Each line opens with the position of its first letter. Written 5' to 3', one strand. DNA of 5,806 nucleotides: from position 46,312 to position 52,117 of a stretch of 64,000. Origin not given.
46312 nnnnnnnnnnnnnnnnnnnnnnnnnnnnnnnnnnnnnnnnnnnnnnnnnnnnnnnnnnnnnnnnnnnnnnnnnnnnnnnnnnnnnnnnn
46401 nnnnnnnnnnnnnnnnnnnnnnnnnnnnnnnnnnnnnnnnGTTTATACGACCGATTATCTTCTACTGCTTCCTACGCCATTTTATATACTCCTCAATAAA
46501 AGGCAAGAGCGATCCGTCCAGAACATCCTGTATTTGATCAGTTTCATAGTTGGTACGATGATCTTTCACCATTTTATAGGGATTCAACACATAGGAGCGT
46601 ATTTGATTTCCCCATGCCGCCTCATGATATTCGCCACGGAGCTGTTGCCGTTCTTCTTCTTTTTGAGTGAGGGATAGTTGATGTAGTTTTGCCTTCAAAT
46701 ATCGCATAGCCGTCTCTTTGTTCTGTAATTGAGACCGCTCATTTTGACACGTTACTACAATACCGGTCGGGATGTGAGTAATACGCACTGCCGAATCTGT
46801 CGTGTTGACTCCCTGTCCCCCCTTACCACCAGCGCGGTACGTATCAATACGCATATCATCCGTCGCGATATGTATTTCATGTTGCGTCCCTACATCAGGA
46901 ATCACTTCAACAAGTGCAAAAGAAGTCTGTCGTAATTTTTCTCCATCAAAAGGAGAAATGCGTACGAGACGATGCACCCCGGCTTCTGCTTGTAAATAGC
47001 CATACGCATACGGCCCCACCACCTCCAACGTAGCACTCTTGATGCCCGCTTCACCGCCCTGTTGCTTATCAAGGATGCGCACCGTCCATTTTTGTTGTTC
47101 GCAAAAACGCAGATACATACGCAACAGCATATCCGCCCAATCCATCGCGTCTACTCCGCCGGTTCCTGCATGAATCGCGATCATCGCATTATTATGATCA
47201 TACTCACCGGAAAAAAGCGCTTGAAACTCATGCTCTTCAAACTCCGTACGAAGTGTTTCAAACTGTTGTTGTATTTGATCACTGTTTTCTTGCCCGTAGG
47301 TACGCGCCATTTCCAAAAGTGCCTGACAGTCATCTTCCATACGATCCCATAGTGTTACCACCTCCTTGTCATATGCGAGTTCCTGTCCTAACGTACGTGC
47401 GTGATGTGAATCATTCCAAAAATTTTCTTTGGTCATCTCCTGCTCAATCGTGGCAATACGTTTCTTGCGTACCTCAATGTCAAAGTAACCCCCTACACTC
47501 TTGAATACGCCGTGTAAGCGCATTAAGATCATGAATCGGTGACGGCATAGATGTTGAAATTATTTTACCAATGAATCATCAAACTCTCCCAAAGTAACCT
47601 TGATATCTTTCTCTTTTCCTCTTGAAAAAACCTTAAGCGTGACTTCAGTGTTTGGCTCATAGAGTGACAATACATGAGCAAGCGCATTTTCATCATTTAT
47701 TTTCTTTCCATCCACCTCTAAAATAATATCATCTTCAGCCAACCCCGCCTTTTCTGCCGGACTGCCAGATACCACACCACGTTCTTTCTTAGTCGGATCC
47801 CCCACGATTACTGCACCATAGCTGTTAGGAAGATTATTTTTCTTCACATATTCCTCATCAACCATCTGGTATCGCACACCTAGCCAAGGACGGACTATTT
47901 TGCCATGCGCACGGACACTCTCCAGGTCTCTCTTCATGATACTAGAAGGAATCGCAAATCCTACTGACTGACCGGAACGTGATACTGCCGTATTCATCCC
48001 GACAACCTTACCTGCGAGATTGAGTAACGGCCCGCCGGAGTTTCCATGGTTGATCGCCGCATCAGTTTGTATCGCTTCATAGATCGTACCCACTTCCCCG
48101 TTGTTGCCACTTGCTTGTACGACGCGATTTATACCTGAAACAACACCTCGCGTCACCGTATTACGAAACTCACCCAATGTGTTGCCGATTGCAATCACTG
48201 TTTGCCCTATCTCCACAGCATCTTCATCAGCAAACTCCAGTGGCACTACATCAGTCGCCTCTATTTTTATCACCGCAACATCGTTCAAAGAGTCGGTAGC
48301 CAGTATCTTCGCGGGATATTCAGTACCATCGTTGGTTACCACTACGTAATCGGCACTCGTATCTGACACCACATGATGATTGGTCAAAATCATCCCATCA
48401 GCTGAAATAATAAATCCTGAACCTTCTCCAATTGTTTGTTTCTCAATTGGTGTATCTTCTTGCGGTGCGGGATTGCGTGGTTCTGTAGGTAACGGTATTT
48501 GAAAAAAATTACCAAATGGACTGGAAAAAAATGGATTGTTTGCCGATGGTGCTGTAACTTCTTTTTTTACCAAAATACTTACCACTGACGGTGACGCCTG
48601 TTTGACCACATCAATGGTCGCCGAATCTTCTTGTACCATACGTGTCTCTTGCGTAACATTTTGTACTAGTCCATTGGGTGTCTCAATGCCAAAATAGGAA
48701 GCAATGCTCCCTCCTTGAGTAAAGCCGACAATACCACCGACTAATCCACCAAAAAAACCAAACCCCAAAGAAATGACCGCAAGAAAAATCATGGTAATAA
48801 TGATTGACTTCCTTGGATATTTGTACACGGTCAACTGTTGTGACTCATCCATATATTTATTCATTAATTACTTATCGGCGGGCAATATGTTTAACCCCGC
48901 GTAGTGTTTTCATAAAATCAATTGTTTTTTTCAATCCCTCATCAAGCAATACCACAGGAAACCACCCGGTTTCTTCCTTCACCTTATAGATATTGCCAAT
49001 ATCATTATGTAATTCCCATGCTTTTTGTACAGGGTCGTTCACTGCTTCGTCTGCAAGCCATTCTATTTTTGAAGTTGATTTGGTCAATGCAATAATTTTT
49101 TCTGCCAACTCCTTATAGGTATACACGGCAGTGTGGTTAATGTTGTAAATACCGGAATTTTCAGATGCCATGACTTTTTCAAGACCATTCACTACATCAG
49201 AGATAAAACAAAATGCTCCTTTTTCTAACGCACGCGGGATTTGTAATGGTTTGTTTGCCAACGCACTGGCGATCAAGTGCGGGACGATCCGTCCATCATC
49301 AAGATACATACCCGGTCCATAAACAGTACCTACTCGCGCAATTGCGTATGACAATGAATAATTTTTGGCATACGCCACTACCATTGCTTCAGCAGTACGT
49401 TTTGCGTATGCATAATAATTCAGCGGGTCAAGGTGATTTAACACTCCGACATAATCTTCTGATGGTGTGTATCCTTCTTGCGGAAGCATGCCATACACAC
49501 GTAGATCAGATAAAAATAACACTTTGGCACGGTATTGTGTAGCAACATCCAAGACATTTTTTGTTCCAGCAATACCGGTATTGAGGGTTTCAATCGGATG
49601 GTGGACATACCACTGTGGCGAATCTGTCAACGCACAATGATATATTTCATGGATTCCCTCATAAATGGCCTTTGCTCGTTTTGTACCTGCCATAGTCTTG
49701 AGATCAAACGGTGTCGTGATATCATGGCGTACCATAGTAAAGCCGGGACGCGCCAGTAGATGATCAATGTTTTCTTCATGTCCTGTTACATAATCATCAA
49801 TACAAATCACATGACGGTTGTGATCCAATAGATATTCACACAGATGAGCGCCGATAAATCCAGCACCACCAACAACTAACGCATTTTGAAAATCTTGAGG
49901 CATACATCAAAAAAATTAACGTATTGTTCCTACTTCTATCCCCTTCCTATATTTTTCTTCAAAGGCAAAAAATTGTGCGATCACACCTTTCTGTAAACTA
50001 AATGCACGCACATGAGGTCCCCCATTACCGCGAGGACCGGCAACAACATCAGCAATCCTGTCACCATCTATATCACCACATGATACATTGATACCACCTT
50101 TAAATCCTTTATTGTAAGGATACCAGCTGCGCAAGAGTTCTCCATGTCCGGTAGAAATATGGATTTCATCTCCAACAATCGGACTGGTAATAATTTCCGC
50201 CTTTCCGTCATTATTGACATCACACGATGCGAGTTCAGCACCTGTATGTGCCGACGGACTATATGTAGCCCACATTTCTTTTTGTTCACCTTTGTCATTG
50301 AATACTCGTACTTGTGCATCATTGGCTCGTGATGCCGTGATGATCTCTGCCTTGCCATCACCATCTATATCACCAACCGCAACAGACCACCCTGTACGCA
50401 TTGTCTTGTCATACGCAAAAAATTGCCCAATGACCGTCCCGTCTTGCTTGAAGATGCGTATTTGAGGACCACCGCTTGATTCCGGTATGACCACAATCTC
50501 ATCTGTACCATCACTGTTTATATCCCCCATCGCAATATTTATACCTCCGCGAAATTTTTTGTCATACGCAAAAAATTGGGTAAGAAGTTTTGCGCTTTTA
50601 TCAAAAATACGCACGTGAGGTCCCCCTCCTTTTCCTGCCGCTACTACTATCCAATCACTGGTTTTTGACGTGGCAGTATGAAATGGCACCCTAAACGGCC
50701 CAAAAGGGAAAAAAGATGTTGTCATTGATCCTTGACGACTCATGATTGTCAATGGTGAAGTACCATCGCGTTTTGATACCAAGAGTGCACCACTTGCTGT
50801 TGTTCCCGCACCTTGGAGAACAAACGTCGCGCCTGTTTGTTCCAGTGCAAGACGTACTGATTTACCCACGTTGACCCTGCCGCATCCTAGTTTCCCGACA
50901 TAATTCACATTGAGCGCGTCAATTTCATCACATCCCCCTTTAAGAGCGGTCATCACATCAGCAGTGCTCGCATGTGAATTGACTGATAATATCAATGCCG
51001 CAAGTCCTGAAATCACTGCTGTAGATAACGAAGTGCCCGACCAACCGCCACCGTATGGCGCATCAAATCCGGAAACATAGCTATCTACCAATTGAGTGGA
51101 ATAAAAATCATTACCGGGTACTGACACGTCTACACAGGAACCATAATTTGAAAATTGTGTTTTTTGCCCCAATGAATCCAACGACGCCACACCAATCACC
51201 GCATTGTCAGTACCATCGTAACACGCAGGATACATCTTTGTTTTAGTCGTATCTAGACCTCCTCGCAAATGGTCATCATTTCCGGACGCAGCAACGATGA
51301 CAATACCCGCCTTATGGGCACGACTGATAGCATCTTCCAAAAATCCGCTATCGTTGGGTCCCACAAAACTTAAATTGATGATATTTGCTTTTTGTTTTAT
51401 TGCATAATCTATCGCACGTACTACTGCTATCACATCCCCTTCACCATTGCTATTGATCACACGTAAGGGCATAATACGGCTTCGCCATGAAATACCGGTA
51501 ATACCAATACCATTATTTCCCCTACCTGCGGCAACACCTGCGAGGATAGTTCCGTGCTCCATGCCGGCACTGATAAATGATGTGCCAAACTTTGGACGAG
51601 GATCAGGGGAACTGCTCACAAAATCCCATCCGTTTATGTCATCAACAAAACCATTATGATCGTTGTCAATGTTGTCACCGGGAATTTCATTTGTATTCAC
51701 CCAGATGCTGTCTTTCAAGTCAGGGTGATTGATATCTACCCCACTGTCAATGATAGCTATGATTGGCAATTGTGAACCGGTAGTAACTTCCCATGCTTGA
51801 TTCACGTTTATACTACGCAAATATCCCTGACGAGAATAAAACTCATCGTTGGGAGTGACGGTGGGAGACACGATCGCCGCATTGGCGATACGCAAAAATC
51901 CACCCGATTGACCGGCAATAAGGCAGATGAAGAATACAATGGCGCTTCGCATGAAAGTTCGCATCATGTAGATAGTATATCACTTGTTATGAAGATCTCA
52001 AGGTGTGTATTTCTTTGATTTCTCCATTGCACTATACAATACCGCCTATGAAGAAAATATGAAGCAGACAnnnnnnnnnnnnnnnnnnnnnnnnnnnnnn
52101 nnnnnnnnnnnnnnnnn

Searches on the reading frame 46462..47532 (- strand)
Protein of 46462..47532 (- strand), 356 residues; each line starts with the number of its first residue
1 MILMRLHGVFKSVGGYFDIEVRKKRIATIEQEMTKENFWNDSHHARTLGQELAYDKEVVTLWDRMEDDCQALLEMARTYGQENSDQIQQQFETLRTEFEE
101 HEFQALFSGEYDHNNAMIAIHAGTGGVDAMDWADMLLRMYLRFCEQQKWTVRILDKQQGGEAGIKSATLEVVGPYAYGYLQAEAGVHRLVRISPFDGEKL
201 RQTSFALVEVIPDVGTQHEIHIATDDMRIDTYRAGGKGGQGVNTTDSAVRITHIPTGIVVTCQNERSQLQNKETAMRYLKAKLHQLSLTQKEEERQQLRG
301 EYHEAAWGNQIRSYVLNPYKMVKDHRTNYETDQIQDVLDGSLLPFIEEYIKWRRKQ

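Call 10: search_protein_families(library=pfam, proteins=[window:46462-47532:-], max_evalue=0.001)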
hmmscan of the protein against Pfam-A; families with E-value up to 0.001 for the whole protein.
window:46462-47532:- (356 aa): 2 families
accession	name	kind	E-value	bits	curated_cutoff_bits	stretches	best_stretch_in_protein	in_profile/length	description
PF03462.23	PCRF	-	1.3e-50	172.3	24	1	23-208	2-194/194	PCRF domain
PF00472.26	RF-1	-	2.5e-41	140.7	35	1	218-326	3-116/116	RF-1 domain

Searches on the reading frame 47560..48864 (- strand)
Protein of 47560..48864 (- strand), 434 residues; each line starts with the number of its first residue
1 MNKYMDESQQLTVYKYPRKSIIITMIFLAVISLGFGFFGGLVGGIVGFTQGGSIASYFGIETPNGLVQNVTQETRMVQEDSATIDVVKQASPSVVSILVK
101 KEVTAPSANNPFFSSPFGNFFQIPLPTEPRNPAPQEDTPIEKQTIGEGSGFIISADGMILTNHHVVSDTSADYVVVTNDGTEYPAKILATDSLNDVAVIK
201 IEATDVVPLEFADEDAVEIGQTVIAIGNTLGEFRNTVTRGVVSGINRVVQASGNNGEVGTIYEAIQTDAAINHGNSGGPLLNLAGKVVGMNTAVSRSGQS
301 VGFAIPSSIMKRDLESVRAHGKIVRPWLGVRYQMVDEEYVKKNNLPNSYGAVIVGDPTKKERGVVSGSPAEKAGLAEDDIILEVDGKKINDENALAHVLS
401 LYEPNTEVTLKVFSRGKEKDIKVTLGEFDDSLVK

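Call 10: search_protein_families(library=pfam, proteins=[window:47560-48864:-], max_evalue=0.001)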
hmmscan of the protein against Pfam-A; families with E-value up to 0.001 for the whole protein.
window:47560-48864:- (434 aa): 6 families
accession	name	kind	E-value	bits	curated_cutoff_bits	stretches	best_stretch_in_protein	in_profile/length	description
PF13365.12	Trypsin_2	-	4.3e-35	122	27.6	1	148-290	1-144/144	Trypsin-like peptidase domain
PF00089.32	Trypsin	-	7.4e-19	68.9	20.6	1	149-308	28-214/220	Trypsin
PF13180.12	PDZ_2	-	8.4e-13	48.9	27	1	328-425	3-80/80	PDZ domain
PF17820.7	PDZ_6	-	1.3e-09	38.1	27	1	363-412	4-52/54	PDZ domain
PF00595.29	PDZ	-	1.3e-07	32.3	23.2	1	363-412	31-80/81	PDZ domain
PF10459.15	Peptidase_S46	-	5.5e-05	22.5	22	0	146-169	47-70/698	Peptidase S46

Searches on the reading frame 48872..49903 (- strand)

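Call 10: search_protein_families(library=pfam, proteins=[window:48872-49903:-], max_evalue=0.001)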
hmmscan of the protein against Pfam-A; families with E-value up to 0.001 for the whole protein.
window:48872-49903:- (343 aa): 6 families
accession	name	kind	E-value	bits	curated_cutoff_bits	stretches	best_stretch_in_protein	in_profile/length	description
PF01370.27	Epimerase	-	1.4e-39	136.4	20.9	1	8-255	1-239/240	NAD dependent epimerase/dehydratase family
PF16363.11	GDP_Man_Dehyd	-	4.3e-31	109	27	1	9-327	1-332/332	GDP-mannose 4,6 dehydratase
PF02719.21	Polysacc_synt_2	-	5.8e-10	39.3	20.2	1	9-127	2-121/293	Polysaccharide biosynthesis protein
PF01073.25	3Beta_HSD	-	1.5e-09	37.7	22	1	9-198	1-185/280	3-beta hydroxysteroid dehydrogenase/isomerase family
PF07993.18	NAD_binding_4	-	4.6e-08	33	20.1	1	102-196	104-209/258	Male sterility protein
PF04321.23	RmlD_sub_bind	-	3.3e-06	26.8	27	1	8-293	3-251/287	RmlD substrate binding domain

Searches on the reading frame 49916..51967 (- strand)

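Call 10: search_protein_families(library=pfam, proteins=[window:49916-51967:-], max_evalue=0.001)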
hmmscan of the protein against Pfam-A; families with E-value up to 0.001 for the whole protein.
window:49916-51967:- (683 aa): 6 families
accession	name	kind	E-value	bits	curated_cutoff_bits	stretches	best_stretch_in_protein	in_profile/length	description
PF00082.27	Peptidase_S8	-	9.7e-44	150.2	21.8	1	68-340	4-267/288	Subtilase family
PF13517.12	FG-GAP_3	-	8.4e-19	68.4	26.9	2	482-543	1-60/61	FG-GAP-like repeat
PF01839.29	FG-GAP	-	2.8e-16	59.5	22.1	1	526-548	2-24/37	FG-GAP repeat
PF13407.12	Peripla_BP_4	-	1.8e-06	28.1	35.1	1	173-269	35-117/258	Periplasmic binding protein domain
PF14783.12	BBS2_Mid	-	7.5e-05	23.2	27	0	528-565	1-36/108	Ciliary BBSome complex subunit 2, middle region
PF16743.10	PliI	-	0.00047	20.3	27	0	451-499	31-83/123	Periplasmic lysozyme inhibitor of I-type lysozyme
